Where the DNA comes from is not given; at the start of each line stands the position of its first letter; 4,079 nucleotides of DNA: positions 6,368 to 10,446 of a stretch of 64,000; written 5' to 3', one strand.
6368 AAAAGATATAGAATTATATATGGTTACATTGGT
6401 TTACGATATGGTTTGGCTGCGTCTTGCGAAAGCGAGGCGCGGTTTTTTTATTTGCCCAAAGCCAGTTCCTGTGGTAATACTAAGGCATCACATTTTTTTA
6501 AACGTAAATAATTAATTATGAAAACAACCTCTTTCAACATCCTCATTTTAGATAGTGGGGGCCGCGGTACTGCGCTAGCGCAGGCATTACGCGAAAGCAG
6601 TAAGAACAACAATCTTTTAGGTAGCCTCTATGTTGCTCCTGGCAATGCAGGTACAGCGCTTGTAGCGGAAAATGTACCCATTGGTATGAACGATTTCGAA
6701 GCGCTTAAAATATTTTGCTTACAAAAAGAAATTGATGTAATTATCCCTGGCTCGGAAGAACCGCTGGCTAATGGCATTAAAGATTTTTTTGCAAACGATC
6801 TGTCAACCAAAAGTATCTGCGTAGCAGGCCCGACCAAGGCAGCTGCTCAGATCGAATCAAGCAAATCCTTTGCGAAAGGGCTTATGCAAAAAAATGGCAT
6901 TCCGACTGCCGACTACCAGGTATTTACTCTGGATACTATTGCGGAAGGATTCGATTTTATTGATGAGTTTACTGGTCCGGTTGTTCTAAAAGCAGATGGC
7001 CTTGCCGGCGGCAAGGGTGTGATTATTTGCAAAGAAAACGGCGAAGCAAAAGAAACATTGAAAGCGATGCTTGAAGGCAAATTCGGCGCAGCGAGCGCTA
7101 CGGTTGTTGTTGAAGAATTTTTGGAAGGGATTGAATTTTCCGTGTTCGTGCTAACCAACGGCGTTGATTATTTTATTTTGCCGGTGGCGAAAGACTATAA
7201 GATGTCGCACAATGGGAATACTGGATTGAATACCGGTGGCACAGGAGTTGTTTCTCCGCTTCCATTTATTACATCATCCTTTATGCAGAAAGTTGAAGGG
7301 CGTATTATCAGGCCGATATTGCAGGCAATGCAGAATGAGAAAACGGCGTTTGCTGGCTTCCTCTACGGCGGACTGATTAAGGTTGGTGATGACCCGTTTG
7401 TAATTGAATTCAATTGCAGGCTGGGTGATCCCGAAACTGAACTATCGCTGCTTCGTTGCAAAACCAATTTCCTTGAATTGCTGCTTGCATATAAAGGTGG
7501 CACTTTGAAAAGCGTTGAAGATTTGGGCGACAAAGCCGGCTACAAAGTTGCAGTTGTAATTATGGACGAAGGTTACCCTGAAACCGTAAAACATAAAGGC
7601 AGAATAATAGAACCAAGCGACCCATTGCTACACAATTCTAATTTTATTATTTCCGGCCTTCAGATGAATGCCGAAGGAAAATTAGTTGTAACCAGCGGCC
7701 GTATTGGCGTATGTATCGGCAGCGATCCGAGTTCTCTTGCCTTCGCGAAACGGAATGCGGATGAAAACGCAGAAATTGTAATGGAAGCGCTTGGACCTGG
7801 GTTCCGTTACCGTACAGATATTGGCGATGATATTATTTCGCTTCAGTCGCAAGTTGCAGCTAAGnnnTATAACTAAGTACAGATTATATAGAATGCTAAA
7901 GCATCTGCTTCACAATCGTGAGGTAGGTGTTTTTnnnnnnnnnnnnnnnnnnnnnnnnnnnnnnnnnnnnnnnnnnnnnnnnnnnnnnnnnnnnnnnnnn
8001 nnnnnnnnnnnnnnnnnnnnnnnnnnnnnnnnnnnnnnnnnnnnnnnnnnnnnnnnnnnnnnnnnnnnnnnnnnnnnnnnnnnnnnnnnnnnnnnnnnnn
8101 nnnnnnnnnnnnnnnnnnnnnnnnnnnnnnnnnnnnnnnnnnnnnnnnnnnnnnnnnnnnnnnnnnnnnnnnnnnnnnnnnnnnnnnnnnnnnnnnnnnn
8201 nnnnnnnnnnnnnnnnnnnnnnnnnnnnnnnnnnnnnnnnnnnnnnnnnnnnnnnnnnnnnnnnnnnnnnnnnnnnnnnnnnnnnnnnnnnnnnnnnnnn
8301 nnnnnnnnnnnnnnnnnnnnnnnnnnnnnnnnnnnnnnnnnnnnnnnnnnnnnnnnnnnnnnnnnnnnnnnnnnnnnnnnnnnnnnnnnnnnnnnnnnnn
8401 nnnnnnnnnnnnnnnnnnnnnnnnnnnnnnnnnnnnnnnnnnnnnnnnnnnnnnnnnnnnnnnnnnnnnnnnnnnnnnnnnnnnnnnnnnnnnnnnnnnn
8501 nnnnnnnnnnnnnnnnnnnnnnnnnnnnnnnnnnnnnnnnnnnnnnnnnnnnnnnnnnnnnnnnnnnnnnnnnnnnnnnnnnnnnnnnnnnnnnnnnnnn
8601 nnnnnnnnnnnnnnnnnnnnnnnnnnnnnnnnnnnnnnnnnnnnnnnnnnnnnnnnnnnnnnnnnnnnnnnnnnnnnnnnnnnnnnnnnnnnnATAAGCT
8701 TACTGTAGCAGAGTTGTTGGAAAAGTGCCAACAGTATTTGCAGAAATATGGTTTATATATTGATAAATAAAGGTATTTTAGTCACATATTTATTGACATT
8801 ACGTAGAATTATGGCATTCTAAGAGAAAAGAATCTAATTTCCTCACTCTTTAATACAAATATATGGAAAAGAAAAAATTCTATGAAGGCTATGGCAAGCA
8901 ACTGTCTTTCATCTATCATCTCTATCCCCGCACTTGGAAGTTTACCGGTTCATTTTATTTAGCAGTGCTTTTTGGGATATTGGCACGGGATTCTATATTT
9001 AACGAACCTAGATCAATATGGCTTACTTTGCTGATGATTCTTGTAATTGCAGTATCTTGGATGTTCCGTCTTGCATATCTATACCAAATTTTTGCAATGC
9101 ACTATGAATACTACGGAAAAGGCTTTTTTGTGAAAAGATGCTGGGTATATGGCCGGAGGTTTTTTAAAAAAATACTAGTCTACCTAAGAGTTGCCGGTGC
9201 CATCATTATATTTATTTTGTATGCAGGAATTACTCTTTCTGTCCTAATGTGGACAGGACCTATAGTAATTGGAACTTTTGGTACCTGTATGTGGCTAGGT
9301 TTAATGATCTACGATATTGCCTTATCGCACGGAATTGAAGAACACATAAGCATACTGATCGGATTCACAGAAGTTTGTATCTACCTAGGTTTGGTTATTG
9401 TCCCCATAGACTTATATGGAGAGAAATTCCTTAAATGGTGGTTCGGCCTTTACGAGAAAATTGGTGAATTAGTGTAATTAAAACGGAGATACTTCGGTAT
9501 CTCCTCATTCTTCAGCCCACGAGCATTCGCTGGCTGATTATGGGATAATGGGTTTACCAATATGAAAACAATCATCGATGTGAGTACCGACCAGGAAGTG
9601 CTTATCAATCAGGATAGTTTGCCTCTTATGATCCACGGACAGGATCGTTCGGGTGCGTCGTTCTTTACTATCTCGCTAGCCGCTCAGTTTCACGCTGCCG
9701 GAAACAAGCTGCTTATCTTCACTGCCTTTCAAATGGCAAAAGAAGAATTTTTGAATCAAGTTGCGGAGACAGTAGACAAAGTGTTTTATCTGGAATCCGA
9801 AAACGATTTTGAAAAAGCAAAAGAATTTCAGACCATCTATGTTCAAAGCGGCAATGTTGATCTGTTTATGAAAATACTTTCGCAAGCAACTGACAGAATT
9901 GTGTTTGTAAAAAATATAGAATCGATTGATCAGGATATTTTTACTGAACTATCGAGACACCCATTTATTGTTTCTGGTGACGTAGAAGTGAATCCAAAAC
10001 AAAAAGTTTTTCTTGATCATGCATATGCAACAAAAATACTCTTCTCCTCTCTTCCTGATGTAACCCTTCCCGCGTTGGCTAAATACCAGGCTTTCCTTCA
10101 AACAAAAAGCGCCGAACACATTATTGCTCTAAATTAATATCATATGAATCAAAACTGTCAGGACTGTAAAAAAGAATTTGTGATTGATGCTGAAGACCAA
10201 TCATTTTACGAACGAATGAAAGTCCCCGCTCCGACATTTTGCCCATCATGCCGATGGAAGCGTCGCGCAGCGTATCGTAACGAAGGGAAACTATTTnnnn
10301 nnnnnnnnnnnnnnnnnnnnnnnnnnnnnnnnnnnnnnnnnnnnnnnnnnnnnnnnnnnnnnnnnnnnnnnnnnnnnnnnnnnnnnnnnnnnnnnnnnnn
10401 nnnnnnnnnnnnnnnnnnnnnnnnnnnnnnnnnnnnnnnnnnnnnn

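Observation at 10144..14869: Terminal zinc-ribbon motif repeated four times across two paralogs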

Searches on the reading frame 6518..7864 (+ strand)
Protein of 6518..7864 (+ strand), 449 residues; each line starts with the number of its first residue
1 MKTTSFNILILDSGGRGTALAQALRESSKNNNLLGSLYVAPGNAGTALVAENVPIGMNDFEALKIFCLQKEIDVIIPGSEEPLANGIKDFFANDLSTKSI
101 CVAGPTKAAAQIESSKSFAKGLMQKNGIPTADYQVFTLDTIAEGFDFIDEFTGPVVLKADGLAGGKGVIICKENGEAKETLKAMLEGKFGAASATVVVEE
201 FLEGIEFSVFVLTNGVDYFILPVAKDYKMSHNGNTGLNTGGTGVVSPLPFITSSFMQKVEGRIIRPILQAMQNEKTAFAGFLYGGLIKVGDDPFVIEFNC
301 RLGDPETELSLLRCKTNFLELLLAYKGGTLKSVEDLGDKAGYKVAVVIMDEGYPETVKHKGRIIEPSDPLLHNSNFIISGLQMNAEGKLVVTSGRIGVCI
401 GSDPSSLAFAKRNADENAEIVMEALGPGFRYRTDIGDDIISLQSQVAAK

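Call 11: search_protein_families(library=pfam, proteins=[window:6518-7864:+], max_evalue=0.01)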
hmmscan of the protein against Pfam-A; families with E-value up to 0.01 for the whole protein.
window:6518-7864:+ (449 aa): 9 families
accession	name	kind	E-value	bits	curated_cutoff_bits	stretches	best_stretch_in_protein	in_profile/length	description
PF01071.24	GARS_A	-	5.9e-62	209.4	27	1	114-307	1-194/194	Phosphoribosylglycinamide synthetase, ATP-grasp (A) domain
PF02844.21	GARS_N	-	2.6e-25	89.5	29.5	1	7-113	2-100/100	Phosphoribosylglycinamide synthetase, N domain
PF02843.22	GARS_C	-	6.9e-08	33.2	34.8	1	344-437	2-91/92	Phosphoribosylglycinamide synthetase, C domain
PF02786.22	CPSase_L_D2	-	5.4e-07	29.8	19.8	1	116-302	2-180/211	Carbamoyl-phosphate synthase L chain, ATP binding domain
PF02222.28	ATP-grasp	-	1.5e-05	25.2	27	1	123-203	3-77/179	ATP-grasp domain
PF07478.18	Dala_Dala_lig_C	-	0.00025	21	24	1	122-216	1-95/204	D-ala D-ala ligase C-terminus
PF02655.19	ATP-grasp_3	-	0.00028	21.4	23.2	1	154-302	33-157/160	ATP-grasp domain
PF08443.16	RimK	-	0.0031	17.6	21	1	121-203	9-83/188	RimK-like ATP-grasp domain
PF13535.11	ATP-grasp_4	-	0.0073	16.4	27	0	154-219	4-80/160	ATP-grasp domain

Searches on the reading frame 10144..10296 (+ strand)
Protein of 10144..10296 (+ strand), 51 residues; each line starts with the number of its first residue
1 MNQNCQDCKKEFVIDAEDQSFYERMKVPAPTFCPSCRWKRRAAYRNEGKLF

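Call 6: search_protein_families(library=pfam, proteins=[window:10144-10296:+], max_evalue=10)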
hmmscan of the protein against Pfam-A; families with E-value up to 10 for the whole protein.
seq(51 aa): 10 families
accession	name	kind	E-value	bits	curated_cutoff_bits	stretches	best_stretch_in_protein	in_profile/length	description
PF13451.12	zf_Tbcl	-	6.4e-09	36.1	24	1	4-43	6-46/48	Probable treble clef domain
PF14205.11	Cys_rich_KTR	-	0.026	14.8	25.5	2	5-19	30-44/54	Cysteine-rich KTR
PF23550.1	zf_Tbcl_Rhp7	-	0.066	13.2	27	1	3-14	5-16/39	DNA repair protein rhp7 treble clef domain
PF13717.11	Zn_ribbon_4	-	0.072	13.5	30.3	1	1-17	1-17/36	zinc-ribbon domain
PF24455.1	DUF7571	-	0.088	13.6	27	1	4-40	36-72/89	Family of unknown function (DUF7571)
PF01155.25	HypA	-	0.099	13.1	28.9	1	3-39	71-95/112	Hydrogenase/urease nickel incorporation, metallochaperone, hypA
PF20097.4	DUF6487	-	0.21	12.4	24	1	18-38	41-60/67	Domain of unknown function (DUF6487)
PF10262.15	Rdx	-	0.24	12.1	22.6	1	31-44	5-18/74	Rdx family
PF09723.15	Zn_ribbon_8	-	0.36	11.3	34.4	1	5-37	8-33/41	Zinc ribbon domain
PF24485.1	zf-C2H2_DHX34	-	0.84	10.2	27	1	5-12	4-11/25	DHX34-like, C2H2-type zinc finger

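Call 84: search_protein_families(library=ncbifam, proteins=[window:10144-10296:+], max_evalue=10)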
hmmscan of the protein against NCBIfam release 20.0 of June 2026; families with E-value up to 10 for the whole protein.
seq(51 aa): 3 families
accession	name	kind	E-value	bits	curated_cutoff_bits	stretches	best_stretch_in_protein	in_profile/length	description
NF052237.1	biotin_BsaP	equivalog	0.017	15.1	39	1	5-38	2-34/53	biotin synthase auxiliary protein BsaP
NF040826.1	lxa_BCAM0308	equivalog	0.1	12.3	100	1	10-37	3-30/153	BCAM0308 family protein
NF040949.1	minchrom_main_MCM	domain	0.26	9.5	940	1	4-41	134-169/682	minichromosome maintenance protein MCM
